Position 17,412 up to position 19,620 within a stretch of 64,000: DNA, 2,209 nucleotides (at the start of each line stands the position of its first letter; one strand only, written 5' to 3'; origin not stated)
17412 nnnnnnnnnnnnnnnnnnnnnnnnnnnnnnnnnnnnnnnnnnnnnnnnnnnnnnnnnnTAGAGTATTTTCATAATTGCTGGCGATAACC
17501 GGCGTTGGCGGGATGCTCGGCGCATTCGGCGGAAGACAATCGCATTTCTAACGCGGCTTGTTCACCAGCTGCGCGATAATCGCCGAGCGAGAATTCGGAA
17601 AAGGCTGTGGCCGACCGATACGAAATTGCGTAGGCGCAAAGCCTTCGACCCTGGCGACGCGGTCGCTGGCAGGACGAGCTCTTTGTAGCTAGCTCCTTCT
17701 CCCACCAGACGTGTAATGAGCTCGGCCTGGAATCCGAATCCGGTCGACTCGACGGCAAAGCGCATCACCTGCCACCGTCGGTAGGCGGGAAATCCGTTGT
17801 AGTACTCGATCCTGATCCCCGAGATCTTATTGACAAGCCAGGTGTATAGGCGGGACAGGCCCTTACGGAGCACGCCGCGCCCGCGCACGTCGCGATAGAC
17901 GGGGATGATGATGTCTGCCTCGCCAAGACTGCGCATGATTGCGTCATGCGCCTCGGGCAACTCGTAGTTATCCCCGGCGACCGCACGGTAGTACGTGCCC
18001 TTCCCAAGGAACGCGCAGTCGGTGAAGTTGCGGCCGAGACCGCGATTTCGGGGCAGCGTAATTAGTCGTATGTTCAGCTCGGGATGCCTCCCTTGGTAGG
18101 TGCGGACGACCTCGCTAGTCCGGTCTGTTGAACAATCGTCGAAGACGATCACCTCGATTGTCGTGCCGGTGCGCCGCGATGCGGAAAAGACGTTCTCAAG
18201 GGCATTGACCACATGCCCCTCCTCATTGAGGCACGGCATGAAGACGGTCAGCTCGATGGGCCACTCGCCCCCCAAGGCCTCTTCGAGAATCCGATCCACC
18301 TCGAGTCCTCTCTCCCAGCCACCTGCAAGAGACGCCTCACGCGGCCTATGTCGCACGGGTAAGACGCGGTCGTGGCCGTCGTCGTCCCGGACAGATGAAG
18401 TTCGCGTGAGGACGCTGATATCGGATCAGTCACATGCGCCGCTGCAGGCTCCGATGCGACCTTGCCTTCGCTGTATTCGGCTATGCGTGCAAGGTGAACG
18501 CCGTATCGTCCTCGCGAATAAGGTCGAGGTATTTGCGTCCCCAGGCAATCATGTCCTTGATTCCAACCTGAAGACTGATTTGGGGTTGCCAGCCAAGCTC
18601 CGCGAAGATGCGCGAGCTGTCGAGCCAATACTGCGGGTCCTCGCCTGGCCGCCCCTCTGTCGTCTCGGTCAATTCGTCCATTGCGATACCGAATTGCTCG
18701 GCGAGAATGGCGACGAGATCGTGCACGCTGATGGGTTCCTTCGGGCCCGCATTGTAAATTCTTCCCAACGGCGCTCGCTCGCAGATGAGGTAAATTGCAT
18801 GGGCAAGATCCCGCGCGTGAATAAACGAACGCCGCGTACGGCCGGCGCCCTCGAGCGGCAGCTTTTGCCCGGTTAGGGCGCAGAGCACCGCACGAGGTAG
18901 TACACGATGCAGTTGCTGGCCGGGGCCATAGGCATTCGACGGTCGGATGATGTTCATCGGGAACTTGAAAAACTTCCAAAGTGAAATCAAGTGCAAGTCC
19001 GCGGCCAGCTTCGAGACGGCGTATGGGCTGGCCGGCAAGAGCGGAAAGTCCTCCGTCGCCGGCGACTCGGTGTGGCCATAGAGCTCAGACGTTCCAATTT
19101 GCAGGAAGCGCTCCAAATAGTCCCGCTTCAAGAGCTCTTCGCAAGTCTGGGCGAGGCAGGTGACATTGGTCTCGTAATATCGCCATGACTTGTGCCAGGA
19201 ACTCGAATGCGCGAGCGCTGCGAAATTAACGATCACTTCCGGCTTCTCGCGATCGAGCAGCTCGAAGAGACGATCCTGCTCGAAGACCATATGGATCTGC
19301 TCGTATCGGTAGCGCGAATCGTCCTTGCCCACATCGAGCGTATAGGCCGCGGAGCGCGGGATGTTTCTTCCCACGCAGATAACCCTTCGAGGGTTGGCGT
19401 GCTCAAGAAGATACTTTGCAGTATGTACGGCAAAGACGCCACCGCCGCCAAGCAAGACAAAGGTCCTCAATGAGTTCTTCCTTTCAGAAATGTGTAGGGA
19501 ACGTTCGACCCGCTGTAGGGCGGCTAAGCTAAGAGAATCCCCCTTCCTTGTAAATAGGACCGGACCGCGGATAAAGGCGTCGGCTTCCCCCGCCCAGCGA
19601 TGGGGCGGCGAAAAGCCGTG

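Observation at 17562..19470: Two GT2 plus GT-C membrane-protein modules bracket the locus, consistent with polyprenyl-phosphate-sugar-dependent periplasmic glycosylation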

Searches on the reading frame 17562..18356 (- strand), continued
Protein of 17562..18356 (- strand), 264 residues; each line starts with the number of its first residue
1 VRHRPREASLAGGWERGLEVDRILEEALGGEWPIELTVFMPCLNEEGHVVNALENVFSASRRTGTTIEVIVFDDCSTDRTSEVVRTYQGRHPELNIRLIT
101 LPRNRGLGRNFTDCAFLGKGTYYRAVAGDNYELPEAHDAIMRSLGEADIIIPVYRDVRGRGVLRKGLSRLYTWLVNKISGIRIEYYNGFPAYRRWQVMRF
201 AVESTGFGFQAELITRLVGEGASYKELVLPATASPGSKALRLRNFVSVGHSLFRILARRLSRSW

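Call 68: fold_search(model_id=the predicted structure, library=pdb)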
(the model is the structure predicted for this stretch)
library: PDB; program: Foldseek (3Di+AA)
matches with E <= 10: 1559; with E <= 0.001: 317
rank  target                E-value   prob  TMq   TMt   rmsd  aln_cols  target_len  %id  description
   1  9bhe_A                1.8e-14  1.00  0.69  0.59   3.2       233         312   21  Salmonella undecaprenyl-phosphate 4-deoxy-4-formamido-L-arabinose transferase (ArnC) bound to UDP (released 2025-02-12)
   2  9asc_A                2.3e-14  1.00  0.71  0.60   3.4       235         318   20  Cryo-EM Structure of the Glycosyltransferase ArnC from Salmonella enterica in the UDP-bound State Determined on Talos  (released 2025-02-05)
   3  9b77_A                2.8e-14  1.00  0.66  0.56   3.3       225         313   19  Cryo-EM Structure of the Glycosyltransferase ArnC from Salmonella enterica in the Apo State Determined on Krios micros (released 2025-02-05)
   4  9bhc_B                3.1e-14  1.00  0.67  0.58   3.8       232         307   19  Salmonella undecaprenyl-phosphate 4-deoxy-4-formamido-L-arabinose transferase (ArnC) (released 2025-02-12)
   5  8vxh_A                7.3e-14  1.00  0.66  0.56   3.6       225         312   19  Cryo-EM Structure of the Glycosyltransferase ArnC from Salmonella enterica in the Apo State Determined on Talos Arctic (released 2025-02-05)
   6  9bhc_A                1.3e-13  1.00  0.67  0.58   3.4       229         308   19  Salmonella undecaprenyl-phosphate 4-deoxy-4-formamido-L-arabinose transferase (ArnC) (released 2025-02-12)
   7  9hwj_A                6.8e-13  1.00  0.67  0.59   4.2       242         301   21  Structure of Undecaprenyl-phosphate 4-deoxy-4-formamido-L-arabinose transferase embedded in nanodisc (released 2026-01-14)
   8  9bhe_B                1.0e-12  1.00  0.71  0.61   3.0       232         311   21  Salmonella undecaprenyl-phosphate 4-deoxy-4-formamido-L-arabinose transferase (ArnC) bound to UDP (released 2025-02-12)
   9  5mlz                  1.9e-11  1.00  0.70  0.53   3.7       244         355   20  Dolichyl phosphate mannose synthase in complex with GDP and Mg2+ (released 2017-08-09)
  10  9nyd_C                2.3e-11  1.00  0.68  0.60   3.1       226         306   19  Cryo-EM structure of the glycosyltransferase GtrB in the pre-catalysis and product-bound state (released 2025-12-17)
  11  5eke_C                3.5e-11  1.00  0.55  0.48   5.8       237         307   17  Structure of the polyisoprenyl-phosphate glycosyltransferase GtrB (F215A mutant) (released 2016-01-06)
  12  5ekp_C                3.7e-11  1.00  0.55  0.48   5.9       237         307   17  Structure of the polyisoprenyl-phosphate glycosyltransferase GtrB (WT) (released 2016-01-06)
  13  9nyf_A                5.3e-11  1.00  0.67  0.59   4.0       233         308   16  Cryo-EM structure of the glycosyltransferase GtrB (tetramer volume) (released 2025-12-17)
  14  5mm1                  7.7e-11  1.00  0.71  0.56   3.0       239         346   20  Dolichyl phosphate mannose synthase in complex with GDP and dolichyl phosphate mannose (released 2017-08-09)
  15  9nyc_A                7.7e-11  1.00  0.67  0.57   3.9       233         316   18  Cryo-EM structure of the glycosyltransferase GtrB in the substrate-bound state (released 2025-12-17)
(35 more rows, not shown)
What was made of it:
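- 17562..18356 (-): GT2A: DPMS/ArnC/GtrB-like polyprenyl-phosphate glycosyltransferase with no membrane helix. The longest ORF is 264 aa; the likely real start is the GTG near 18296, giving about 244 aa. The Foldseek top 16 are all ArnC, DPMS or GtrB (call 68).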

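Call 76: search_protein_families(library=pfam, proteins=[L084:12406-14712:-, L082:10992-13661:+, L082:13864-16374:+, L082:16374-18689:+, L083:3080-5317:+, L083:5427-7442:+, L083:7442-8965:+, L084:8189-9961:+, L082:7256-8845:+], max_evalue=1)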
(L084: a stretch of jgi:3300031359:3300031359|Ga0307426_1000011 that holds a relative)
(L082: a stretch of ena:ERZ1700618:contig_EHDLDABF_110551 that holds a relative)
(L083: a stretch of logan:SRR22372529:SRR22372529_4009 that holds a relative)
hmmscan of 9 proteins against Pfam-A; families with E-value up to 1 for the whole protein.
L084:12406-14712:- (768 aa): 1 family
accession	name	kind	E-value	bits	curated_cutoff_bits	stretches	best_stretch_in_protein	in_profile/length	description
PF09586.16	YfhO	-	2e-06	26.9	28.5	1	674-733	763-823/835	Bacterial membrane protein YfhO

L082:10992-13661:+ (889 aa): 1 family
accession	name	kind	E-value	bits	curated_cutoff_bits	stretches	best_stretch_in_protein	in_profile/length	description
PF09586.16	YfhO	-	2.7e-07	29.8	28.5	2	780-842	766-829/835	Bacterial membrane protein YfhO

L082:13864-16374:+ (836 aa): 0 families

L082:16374-18689:+ (771 aa): 1 family
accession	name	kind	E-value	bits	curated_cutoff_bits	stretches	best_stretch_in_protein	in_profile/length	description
PF03376.19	Adeno_E3B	-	0.12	13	25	0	500-520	13-33/67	Adenovirus E3B protein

L083:3080-5317:+ (745 aa): 0 families

L083:5427-7442:+ (671 aa): 0 families

L083:7442-8965:+ (507 aa): 0 families

L084:8189-9961:+ (590 aa): 0 families

L082:7256-8845:+ (529 aa): 1 family
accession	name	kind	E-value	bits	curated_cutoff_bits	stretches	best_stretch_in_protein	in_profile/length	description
PF17752.6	BLF1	-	0.22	11.3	25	1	485-522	57-93/213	Burkholderia lethal factor 1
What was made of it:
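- On YfhO family (PF09586): C's orthologue scores 26.9 bits and a related L082 protein 29.8 bits (call 76).
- A close orthologue and a related L082 protein score at or near the Pfam cutoff (call 76).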

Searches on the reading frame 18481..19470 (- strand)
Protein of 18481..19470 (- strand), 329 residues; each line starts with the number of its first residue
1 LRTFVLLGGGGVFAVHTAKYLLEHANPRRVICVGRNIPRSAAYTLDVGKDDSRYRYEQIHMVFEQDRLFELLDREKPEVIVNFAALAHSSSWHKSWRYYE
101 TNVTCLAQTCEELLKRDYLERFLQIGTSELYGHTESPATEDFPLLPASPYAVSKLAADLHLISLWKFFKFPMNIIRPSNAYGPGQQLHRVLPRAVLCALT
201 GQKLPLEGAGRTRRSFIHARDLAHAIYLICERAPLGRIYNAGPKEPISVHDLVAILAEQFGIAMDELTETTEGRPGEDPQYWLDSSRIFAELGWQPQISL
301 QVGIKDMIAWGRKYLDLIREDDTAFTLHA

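Call 3: search_protein_families(library=pfam, proteins=[window:18481-19470:-], max_evalue=0.01)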
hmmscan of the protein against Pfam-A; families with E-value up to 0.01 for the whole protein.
window:18481-19470:- (329 aa): 2 families
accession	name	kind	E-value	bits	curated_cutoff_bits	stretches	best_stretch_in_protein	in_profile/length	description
PF16363.11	GDP_Man_Dehyd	-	1.2e-38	133.9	27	1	8-307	4-332/332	GDP-mannose 4,6 dehydratase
PF01370.27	Epimerase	-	4.4e-38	131.5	20.9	1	6-242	3-240/240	NAD dependent epimerase/dehydratase family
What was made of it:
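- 18481..19470 (-): Extended-SDR nucleotide-sugar modifying enzyme (329 aa), co-oriented upstream of GT2A. It probably makes the sugar-nucleotide donor. PF16363 and PF01370 (call 3).
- Checked: ORF 18481..19470(-) is an extended-SDR epimerase/dehydratase (PF16363 and PF01370, E about 1e-38; call 3).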

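Call 8: search_protein_families(library=ncbifam, proteins=[window:18481-19470:-], max_evalue=0.01)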
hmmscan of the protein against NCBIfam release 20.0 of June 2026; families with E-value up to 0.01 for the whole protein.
window:18481-19470:- (329 aa): 14 families
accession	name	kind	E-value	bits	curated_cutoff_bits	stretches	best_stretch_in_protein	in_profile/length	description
TIGR01181.1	dTDP_gluc_dehyt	equivalog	7.6e-51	173.1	365.1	1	6-313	4-313/321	dTDP-glucose 4,6-dehydratase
TIGR04180.1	EDH_00030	hypoth_equivalog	5e-30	104.6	475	1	78-298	72-296/297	NAD-dependent 4,6-dehydratase LegB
NF007582.0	PRK10217.1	equivalog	6e-29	101.2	698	1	1-310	1-330/355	dTDP-glucose 4,6-dehydratase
NF007490.0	PRK10084.1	subfamily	1.1e-26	93.7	649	1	7-311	6-334/361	dTDP-glucose 4,6-dehydratase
TIGR01179.1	galE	equivalog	4.2e-24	85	262.3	1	6-314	4-328/332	UDP-glucose 4-epimerase GalE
NF047922.1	GDPFucSynFcl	equivalog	9.8e-13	48.2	500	1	119-310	97-300/308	GDP-L-fucose synthase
NF007956.0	PRK10675.1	subfamily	3.7e-12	46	394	2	198-312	216-330/338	UDP-glucose 4-epimerase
TIGR02622.1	CDP_4_6_dhtase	equivalog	1.8e-11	43.8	278.45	1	58-314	59-333/352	CDP-glucose 4,6-dehydratase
TIGR01472.1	gmd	equivalog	1.9e-11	43.8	415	1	66-265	67-273/342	GDP-mannose 4,6-dehydratase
TIGR02197.1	heptose_epim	equivalog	1.3e-05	24.5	274.6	1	56-308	43-310/316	ADP-glyceromanno-heptose 6-epimerase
NF011728.1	PRK15181.1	equivalog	0.00012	21.2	760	1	123-310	137-336/348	Vi polysaccharide biosynthesis UDP-N-acetylglucosaminuronic acid C-4 epimerase TviC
NF041015.1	UDPsulfquin_syn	equivalog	0.00025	20.1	575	1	190-319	238-371/384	UDP-sulfoquinovose synthase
TIGR01214.1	rmlD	equivalog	0.0057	15.8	224.05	1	6-260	4-226/285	dTDP-4-dehydrorhamnose reductase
TIGR01777.1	yfcH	hypoth_equivalog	0.0076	15.8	207.35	0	208-259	189-240/292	TIGR01777 family oxidoreductase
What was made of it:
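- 18481..19470 (-): Best NCBIfam match is dTDP-glucose 4,6-dehydratase at 173 bits, below the 365 cutoff (call 8).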

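Call 38: search_solved_structures(query=window:18481-19470:-, max_evalue=1e-10, show_alignments=3)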
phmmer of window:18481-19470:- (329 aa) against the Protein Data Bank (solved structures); distinct sequences matched with E-value up to 1e-10: 41.
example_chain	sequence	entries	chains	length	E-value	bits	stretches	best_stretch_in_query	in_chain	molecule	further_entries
6bi4_A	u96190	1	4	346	2e-35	125.7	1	7-313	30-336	dTDP-glucose 4,6-dehydratase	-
2hun_A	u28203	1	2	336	1.1e-33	120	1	5-312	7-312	336aa long hypothetical dTDP-glucose 4,6-dehydratase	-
6vlo_A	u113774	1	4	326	7.6e-30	107.4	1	66-296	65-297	Putative dTDP-D-glucose 4,6-dehydratase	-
1r66_A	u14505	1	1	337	1.1e-28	103.5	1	7-313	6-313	TDP-glucose-4,6-dehydratase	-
8shh_A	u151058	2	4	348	1.2e-28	103.4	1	78-312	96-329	dTDP-glucose 4,6-dehydratase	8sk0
1r6d_A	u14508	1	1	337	2.1e-28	102.6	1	7-313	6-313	TDP-glucose-4,6-dehydratase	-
1bxk_A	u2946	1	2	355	2.2e-28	102.6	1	1-310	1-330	PROTEIN (DTDP-GLUCOSE 4,6-DEHYDRATASE)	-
6zl6_A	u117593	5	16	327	5.7e-26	94.6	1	6-305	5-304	Epimerase domain-containing protein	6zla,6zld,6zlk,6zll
6zlj_A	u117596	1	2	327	2.1e-25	92.8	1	6-305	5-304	Epimerase domain-containing protein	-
1g1a_A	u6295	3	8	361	7.2e-25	91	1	6-310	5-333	DTDP-D-GLUCOSE 4,6-DEHYDRATASE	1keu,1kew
1kep_A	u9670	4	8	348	5.6e-24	88.1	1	70-313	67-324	dTDP-D-glucose 4,6-dehydratase | DTDP-GLUCOSE 4,6-DEHYDRATASE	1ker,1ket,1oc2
8du1_A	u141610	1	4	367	1.1e-21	80.5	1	2-311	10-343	dTDP-glucose 4,6-dehydratase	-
3vps_A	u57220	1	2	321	5.7e-20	74.9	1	126-319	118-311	NAD-dependent epimerase/dehydratase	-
6kv9_A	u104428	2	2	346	3.3e-18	69.1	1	80-321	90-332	MoeE5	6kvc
2pk3_A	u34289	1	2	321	2.6e-17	66.2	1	62-307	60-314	GDP-6-deoxy-D-lyxo-4-hexulose reductase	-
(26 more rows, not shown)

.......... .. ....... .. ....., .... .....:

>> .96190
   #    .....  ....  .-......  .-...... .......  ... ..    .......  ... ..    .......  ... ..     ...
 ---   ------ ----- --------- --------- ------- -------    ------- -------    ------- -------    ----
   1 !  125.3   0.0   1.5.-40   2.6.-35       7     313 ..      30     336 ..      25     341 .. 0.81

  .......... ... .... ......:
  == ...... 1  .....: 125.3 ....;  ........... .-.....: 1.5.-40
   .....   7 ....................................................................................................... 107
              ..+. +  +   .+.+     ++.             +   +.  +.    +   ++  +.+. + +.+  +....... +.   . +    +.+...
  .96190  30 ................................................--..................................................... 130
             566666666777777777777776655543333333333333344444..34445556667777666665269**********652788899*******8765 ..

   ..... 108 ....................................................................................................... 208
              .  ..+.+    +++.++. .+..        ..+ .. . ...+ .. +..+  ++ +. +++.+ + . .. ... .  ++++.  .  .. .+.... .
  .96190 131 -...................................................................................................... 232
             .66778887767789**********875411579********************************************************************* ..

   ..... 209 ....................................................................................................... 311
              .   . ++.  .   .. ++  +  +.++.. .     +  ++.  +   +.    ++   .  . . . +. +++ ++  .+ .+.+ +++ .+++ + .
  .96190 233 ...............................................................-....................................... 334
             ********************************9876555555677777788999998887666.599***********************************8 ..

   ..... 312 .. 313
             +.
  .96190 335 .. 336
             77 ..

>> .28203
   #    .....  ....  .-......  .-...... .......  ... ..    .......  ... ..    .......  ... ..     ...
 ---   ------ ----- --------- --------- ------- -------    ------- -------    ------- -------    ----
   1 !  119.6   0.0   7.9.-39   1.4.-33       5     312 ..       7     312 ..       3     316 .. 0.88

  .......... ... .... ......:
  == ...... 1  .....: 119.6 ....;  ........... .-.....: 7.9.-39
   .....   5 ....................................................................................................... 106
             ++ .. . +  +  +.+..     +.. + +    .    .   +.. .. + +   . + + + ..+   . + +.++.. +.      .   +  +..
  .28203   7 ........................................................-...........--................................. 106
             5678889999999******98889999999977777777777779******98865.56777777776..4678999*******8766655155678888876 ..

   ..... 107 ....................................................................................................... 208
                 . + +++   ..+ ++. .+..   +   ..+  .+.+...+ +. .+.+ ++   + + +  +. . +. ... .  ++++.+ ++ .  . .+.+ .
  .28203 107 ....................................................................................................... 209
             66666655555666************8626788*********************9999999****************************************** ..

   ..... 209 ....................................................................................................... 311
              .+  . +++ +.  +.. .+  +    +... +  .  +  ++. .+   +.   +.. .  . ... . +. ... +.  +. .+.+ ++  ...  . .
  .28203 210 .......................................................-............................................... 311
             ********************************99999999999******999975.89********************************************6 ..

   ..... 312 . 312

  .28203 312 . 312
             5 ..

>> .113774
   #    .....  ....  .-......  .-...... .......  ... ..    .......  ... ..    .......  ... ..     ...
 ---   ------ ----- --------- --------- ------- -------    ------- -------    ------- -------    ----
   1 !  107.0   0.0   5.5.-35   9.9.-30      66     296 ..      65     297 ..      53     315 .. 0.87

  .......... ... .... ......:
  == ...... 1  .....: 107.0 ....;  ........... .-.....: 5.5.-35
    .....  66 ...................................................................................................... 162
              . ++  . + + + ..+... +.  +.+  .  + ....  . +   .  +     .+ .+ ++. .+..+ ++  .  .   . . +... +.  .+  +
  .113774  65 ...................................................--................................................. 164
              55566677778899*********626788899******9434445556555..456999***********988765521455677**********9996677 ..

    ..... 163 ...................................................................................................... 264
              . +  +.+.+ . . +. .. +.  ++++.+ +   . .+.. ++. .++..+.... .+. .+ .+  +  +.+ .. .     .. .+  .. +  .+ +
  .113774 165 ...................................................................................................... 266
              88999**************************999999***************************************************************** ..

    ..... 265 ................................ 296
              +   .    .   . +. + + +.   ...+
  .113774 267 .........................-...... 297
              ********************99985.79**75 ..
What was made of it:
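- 18481..19470 (-): Best PDB matches are RmlB-type enzymes, but the motif is GTSELYG rather than TDEVYG (call 38).
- Tried and rejected: The score is far below the equivalog cutoff, and the catalytic TDE is TSE (calls 8, 38).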
